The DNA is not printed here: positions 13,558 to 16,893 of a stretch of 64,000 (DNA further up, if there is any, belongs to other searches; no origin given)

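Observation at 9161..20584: Flx/Hdr-type electron-bifurcation locus with non-canonical composition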

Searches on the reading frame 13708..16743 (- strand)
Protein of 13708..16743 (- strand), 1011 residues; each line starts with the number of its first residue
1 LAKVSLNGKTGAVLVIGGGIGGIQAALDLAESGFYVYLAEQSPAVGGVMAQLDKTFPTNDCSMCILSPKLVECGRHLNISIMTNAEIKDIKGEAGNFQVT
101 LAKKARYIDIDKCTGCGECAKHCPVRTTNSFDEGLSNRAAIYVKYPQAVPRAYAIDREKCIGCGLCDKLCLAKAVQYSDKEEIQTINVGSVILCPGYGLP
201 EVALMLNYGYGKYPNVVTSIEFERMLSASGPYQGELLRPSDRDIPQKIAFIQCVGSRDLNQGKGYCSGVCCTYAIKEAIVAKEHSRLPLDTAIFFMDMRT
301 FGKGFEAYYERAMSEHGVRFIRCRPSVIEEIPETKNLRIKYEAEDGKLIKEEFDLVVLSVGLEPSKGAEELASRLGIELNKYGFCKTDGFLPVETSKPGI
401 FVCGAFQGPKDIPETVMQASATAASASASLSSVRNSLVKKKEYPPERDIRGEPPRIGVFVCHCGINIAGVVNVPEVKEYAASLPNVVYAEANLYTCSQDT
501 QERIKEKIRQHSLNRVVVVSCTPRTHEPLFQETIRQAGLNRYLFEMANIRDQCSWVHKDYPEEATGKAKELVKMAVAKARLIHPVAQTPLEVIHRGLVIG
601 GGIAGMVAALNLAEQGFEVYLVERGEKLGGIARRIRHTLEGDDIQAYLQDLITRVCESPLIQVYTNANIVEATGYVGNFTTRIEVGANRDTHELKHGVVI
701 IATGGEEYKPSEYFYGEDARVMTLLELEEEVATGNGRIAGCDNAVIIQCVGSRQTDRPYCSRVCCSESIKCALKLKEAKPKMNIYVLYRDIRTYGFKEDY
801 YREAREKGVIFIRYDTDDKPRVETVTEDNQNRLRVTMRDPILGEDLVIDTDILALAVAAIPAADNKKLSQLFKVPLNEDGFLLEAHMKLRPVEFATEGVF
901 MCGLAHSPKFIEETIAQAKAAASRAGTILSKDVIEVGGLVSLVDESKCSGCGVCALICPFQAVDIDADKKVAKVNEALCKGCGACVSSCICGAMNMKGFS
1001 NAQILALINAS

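Call 3: search_protein_families(library=pfam, proteins=[window:13708-16743:-], max_evalue=0.001)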
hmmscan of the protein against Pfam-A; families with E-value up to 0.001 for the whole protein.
window:13708-16743:- (1011 aa): 23 families
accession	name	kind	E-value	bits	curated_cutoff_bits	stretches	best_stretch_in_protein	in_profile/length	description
PF07992.20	Pyr_redox_2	-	6.8e-30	104.9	26.1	2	298-422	178-290/291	Pyridine nucleotide-disulphide oxidoreductase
PF00037.32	Fer4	-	4.4e-16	58.4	21.1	2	943-963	3-23/24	4Fe-4S binding domain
PF13450.12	NAD_binding_8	-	7.9e-15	55.3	21.9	1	598-637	1-40/68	NAD(P)-binding Rossmann-like domain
PF12831.13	FAD_oxidored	-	1.3e-14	54.8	27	2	597-632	3-38/416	FAD dependent oxidoreductase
PF00890.30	FAD_binding_2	-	2.2e-12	47.3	20.4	2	597-632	3-46/414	FAD binding domain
PF12797.12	Fer4_2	-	2.3e-12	46.4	24.5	1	106-125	3-22/22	4Fe-4S binding domain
PF12838.12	Fer4_7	-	9e-11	42.5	27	2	112-174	1-52/52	4Fe-4S dicluster domain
PF14697.11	Fer4_21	-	9.2e-11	42.1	35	1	942-996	2-59/59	4Fe-4S dicluster domain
PF13738.12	Pyr_redox_3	-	2.1e-10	40.8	30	1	595-706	166-268/305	Pyridine nucleotide-disulphide oxidoreductase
PF13237.11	Fer4_10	-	1.5e-09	38.1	25.5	2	943-989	4-52/53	4Fe-4S dicluster domain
PF01266.30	DAO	-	4.1e-09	36.9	27.9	1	597-629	3-35/353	FAD dependent oxidoreductase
PF12837.12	Fer4_6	-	5e-09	36.1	25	2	942-962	3-23/24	4Fe-4S binding domain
PF03486.20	HI0933_like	-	2.8e-08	33.9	50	1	597-629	4-36/244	HI0933-like protein Rossmann domain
PF00070.33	Pyr_redox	-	3.2e-08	34.4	22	1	596-650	2-61/82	Pyridine nucleotide-disulphide oxidoreductase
PF01134.28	GIDA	-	9.1e-08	32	22.1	0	598-627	4-31/391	Glucose inhibited division protein A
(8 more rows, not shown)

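Call 4: search_protein_families(library=ncbifam, proteins=[window:13708-16743:-], max_evalue=0.001)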
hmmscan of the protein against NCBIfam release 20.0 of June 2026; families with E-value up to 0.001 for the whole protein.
window:13708-16743:- (1011 aa): 150 families (the best 25 are shown)
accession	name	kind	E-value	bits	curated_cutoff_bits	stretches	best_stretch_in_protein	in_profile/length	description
NF040770.1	hetero_SS_HdrA2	exception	8.3e-303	1006.3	1100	3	12-431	141-561/777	CoB-CoM heterodisulfide reductase HdrA2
NF041778.1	hetero_SS_HdrA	equivalog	2.9e-229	762.9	1400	3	12-439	144-579/771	ferredoxin:CoB-CoM heterodisulfide reductase subunit HdrA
NF041891.1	hdrA_Methbact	equivalog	8.9e-214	712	1300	3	12-428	135-554/762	ferredoxin:CoB-CoM heterodisulfide reductase subunit HdrA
NF009410.0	PRK12771.1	subfamily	1.4e-19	70.1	516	2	594-633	139-178/566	NAD(P)-binding protein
TIGR03467.1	HpnE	equivalog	1.4e-16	60.9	283.05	2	598-638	3-43/430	hydroxysqualene dehydroxylase HpnE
NF005560.0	PRK07233.1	equivalog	1.8e-14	53.4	252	2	597-645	4-50/435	hypothetical protein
TIGR03997.1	mycofact_OYE_2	equivalog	5.5e-14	51.5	793.15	2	594-742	380-509/645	mycofactocin system FadH/OYE family oxidoreductase 2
NF045637.1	carotdesatCrtDProt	equivalog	9.4e-14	50.8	580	2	597-637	2-42/485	1-hydroxycarotenoid 3,4-desaturase CrtD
TIGR01350.1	lipoamide_DH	equivalog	4.4e-13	48.7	408.8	1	597-631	5-38/461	dihydrolipoyl dehydrogenase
TIGR01944.1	rnfB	subfamily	7.3e-13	48.5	68.7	1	939-997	106-163/190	RnfABCDGE type electron transport complex subunit B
NF006021.0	PRK08163.1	equivalog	9.3e-13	47.9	459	2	596-635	8-47/398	3-hydroxybenzoate 6-monooxygenase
TIGR01372.1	soxA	subfamily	1e-12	46.8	1164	1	597-668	172-243/996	sarcosine oxidase subunit alpha family protein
NF005503.0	PRK07118.1-2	equivalog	1.3e-12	47.6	252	2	100-180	156-234/292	RnfABCDGE type electron transport complex subunit B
TIGR03996.1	mycofact_OYE_1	hypoth_equivalog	2.3e-12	46.3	627.9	2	592-672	371-450/633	mycofactocin system FadH/OYE family oxidoreductase 1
NF041087.1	bile_acid_BaiCD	equivalog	4.7e-12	44.8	825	2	594-630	381-417/642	bile acid Fe-S flavoenzyme BaiCD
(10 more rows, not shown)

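Call 9: find_homologous_proteins(query=window:13708-16743:-)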
Query window:13708-16743:- (1011 aa): 8000 proteins with E <= 0.001 among 8000 candidates; the best 120 are listed.
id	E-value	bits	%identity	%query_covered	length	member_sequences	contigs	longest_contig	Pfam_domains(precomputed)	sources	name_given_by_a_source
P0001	0.0e+0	2300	100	100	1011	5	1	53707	PF14697.12,PF17179.10,PF13450.13,PF07992.21,PF12837.13,PF00070.34,PF03486.21,PF13484.12,PF12838.13,PF01134.29,PF12831.14,PF01266.31,PF12797.13,PF00890.31,PF00037.33,PF13738.13,PF25160.2,PF13237.12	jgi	-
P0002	0.0e+0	2166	92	100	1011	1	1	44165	PF14697.12,PF13450.13,PF07992.21,PF12837.13,PF00070.34,PF03486.21,PF13484.12,PF12838.13,PF13459.12,PF01134.29,PF12831.14,PF01266.31,PF12797.13,PF00890.31,PF00037.33,PF13738.13,PF25160.2,PF13237.12,PF13187.12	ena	-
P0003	0.0e+0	2163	93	100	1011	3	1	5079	PF14697.12,PF13450.13,PF07992.21,PF12837.13,PF00070.34,PF03486.21,PF13484.12,PF12838.13,PF01134.29,PF12831.14,PF01266.31,PF12797.13,PF00890.31,PF00037.33,PF13738.13,PF01262.28,PF25160.2,PF13237.12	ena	-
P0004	0.0e+0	2038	87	100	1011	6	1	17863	PF14697.12,PF13450.13,PF07992.21,PF12837.13,PF00070.34,PF03486.21,PF13484.12,PF12838.13,PF12800.13,PF01134.29,PF12831.14,PF01266.31,PF12797.13,PF00890.31,PF00037.33,PF13738.13,PF01262.28,PF25160.2,PF13237.12,PF13187.12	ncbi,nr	ncbi:MAG: CoB--CoM heterodisulfide reductase iron-sulfur subunit A family protein [Dehalococcoidia b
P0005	0.0e+0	1866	84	84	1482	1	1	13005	PF14697.12,PF13241.13,PF13450.13,PF07992.21,PF12837.13,PF00070.34,PF03486.21,PF05834.19,PF01266.31,PF14691.12,PF00890.31,PF13738.13,PF13237.12,PF12838.13,PF13454.13,PF01134.29,PF01494.26,PF12831.14,PF01946.24,PF01593.31,PF12797.13,PF00037.33,PF01262.28,PF13187.12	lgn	-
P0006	0.0e+0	1788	76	99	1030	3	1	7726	PF14697.12,PF13450.13,PF07992.21,PF12837.13,PF00070.34,PF03486.21,PF13484.12,PF12838.13,PF01134.29,PF12831.14,PF01266.31,PF12797.13,PF00890.31,PF00037.33,PF13738.13,PF01262.28,PF25160.2,PF13237.12,PF13187.12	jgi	jgi:heterodisulfide reductase subunit A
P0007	0.0e+0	1775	75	99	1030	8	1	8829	PF14697.12,PF13450.13,PF07992.21,PF12837.13,PF00070.34,PF03486.21,PF13484.12,PF12838.13,PF01134.29,PF01494.26,PF12831.14,PF01266.31,PF12797.13,PF00890.31,PF00037.33,PF13738.13,PF01262.28,PF25160.2,PF13237.12,PF13187.12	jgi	-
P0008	0.0e+0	1772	75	99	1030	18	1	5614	PF14697.12,PF13450.13,PF07992.21,PF12837.13,PF00070.34,PF03486.21,PF13484.12,PF12838.13,PF01134.29,PF01494.26,PF12831.14,PF01266.31,PF12797.13,PF00890.31,PF00037.33,PF13738.13,PF01262.28,PF25160.2,PF13237.12,PF13187.12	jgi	-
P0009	0.0e+0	1771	75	99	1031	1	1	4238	PF14697.12,PF13450.13,PF07992.21,PF12837.13,PF00070.34,PF03486.21,PF13484.12,PF12838.13,PF01134.29,PF01494.26,PF12831.14,PF01266.31,PF01593.31,PF12797.13,PF00890.31,PF00037.33,PF13738.13,PF01262.28,PF13237.12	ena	-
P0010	0.0e+0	1765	75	98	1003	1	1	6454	PF14697.12,PF13450.13,PF07992.21,PF12837.13,PF00070.34,PF03486.21,PF13484.12,PF12838.13,PF01134.29,PF12831.14,PF01266.31,PF12797.13,PF00890.31,PF00037.33,PF13738.13,PF25160.2,PF13237.12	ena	-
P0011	0.0e+0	1765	74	100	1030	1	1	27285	PF14697.12,PF13450.13,PF07992.21,PF12837.13,PF00070.34,PF03486.21,PF13484.12,PF12838.13,PF01134.29,PF12831.14,PF01266.31,PF12797.13,PF00890.31,PF00037.33,PF13738.13,PF01262.28,PF25160.2,PF13237.12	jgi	jgi:heterodisulfide reductase subunit A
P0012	0.0e+0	1762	75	99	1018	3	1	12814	PF14697.12,PF13450.13,PF07992.21,PF12837.13,PF00070.34,PF03486.21,PF13484.12,PF12838.13,PF01134.29,PF01494.26,PF12831.14,PF01266.31,PF12797.13,PF00890.31,PF00037.33,PF13738.13,PF01262.28,PF25160.2,PF13237.12,PF13187.12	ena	-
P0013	0.0e+0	1754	77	85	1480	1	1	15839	PF14697.12,PF13241.13,PF13450.13,PF07992.21,PF12837.13,PF00070.34,PF03486.21,PF13484.12,PF05834.19,PF01266.31,PF14691.12,PF00890.31,PF13738.13,PF13237.12,PF02737.25,PF12838.13,PF13454.13,PF01134.29,PF01494.26,PF12831.14,PF01946.24,PF01593.31,PF12797.13,PF00037.33,PF01262.28,PF13187.12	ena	-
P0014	0.0e+0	1747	75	99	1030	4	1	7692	PF14697.12,PF13450.13,PF07992.21,PF12837.13,PF00070.34,PF03486.21,PF13484.12,PF12838.13,PF01134.29,PF12831.14,PF01266.31,PF12797.13,PF00890.31,PF00037.33,PF13738.13,PF01262.28,PF25160.2,PF13237.12,PF13187.12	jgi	jgi:heterodisulfide reductase subunit A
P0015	0.0e+0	1747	73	99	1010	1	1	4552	PF14697.12,PF17179.10,PF13450.13,PF07992.21,PF12837.13,PF00070.34,PF03486.21,PF13484.12,PF12838.13,PF01134.29,PF01494.26,PF12831.14,PF01946.24,PF01266.31,PF01593.31,PF12797.13,PF00890.31,PF00037.33,PF13738.13,PF25160.2,PF13237.12,PF13187.12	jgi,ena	-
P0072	0.0e+0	1473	63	99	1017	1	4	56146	PF14697.12,PF13450.13,PF07992.21,PF12837.13,PF00070.34,PF03486.21,PF13484.12,PF12838.13,PF01134.29,PF12831.14,PF01266.31,PF12797.13,PF00890.31,PF00037.33,PF13738.13,PF13237.12,PF13183.12,PF13187.12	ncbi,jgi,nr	ncbi:MAG: CoB--CoM heterodisulfide reductase iron-sulfur subunit A family protein [Chloroflexi bacte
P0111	0.0e+0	1449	61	100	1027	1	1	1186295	PF14697.12,PF13450.13,PF07992.21,PF12837.13,PF00070.34,PF03486.21,PF13484.12,PF12838.13,PF13454.13,PF01134.29,PF01494.26,PF12831.14,PF01946.24,PF01266.31,PF12797.13,PF00890.31,PF00037.33,PF13738.13,PF01262.28,PF25160.2,PF13237.12,PF13187.12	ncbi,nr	ncbi:MAG: CoB--CoM heterodisulfide reductase iron-sulfur subunit A family protein [Candidatus Bathya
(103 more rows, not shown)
